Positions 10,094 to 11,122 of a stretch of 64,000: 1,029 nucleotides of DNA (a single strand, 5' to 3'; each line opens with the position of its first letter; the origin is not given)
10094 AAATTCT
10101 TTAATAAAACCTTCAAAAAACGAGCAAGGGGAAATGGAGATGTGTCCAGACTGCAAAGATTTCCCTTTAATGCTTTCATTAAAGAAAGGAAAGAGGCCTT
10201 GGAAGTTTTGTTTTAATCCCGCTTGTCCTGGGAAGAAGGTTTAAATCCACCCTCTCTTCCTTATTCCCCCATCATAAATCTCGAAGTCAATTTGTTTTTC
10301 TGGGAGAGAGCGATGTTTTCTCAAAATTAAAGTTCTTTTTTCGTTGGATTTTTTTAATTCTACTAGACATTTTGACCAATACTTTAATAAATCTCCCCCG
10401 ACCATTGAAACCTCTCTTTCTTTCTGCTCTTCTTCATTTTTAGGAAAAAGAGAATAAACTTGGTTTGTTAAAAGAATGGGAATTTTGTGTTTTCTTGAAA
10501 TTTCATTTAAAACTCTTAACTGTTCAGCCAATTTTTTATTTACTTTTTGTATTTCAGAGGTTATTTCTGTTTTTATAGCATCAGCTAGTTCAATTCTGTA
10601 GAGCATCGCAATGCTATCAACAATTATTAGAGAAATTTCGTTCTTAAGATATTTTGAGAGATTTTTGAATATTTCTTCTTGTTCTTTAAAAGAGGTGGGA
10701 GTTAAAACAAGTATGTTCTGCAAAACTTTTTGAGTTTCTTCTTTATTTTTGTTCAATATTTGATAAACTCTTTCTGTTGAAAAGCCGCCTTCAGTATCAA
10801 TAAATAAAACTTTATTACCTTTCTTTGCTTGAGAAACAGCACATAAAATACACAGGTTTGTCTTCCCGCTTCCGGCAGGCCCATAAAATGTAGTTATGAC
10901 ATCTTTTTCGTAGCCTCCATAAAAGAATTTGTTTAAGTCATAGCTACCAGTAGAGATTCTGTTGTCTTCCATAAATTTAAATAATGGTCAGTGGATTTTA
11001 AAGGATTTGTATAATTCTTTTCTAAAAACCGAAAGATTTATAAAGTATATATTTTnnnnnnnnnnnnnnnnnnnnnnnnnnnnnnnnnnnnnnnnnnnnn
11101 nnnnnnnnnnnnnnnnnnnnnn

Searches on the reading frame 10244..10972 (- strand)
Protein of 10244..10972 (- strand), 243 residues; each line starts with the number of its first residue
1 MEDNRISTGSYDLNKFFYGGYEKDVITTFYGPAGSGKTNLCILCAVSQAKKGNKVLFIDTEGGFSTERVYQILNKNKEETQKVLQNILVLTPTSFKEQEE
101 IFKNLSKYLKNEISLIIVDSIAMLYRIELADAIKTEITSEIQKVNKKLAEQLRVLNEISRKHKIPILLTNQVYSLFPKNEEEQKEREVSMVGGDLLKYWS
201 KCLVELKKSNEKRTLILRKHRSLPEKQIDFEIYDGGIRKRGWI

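Call 50: search_protein_families(library=pfam, proteins=[window:10244-10972:-], max_evalue=0.01)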
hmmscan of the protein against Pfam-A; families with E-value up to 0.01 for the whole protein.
window:10244-10972:- (243 aa): 12 families
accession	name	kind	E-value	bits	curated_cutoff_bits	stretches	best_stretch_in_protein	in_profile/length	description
PF08423.17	Rad51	-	1.5e-33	116.5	22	1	5-238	7-242/244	Rad51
PF00154.27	RecA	-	6.3e-13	49.2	27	1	5-211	32-223/262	recA bacterial DNA recombination protein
PF06745.19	ATPase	-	3.3e-11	43.4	26.6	1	7-238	2-225/231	KaiC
PF13479.12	AAA_24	-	2.9e-08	34.2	27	1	28-224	6-190/195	AAA domain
PF05707.18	Zot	-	5.3e-06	26.5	20.3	1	26-171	2-126/197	Zonular occludens toxin (Zot)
PF13481.12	AAA_25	-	6.1e-06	26.4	27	1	14-131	23-162/195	AAA domain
PF01656.29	CbiA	-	1.5e-05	25.4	25.4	1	31-165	6-116/125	CobQ/CobB/MinD/ParA nucleotide binding domain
PF13614.12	AAA_31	-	2e-05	25.1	27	1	33-144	11-114/177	AAA domain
PF01637.24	ATPase_2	-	6.6e-05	23.3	33.2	1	23-128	19-126/225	ATPase domain predominantly from Archaea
PF13401.12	AAA_22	-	0.00019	22.2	27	1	26-169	7-121/130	AAA domain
PF02562.22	PhoH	-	0.0014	18.6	27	1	23-53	18-48/205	PhoH-like protein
PF01695.23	IstB_IS21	-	0.0021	18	24.1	1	29-76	97-144/238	IstB-like ATP binding protein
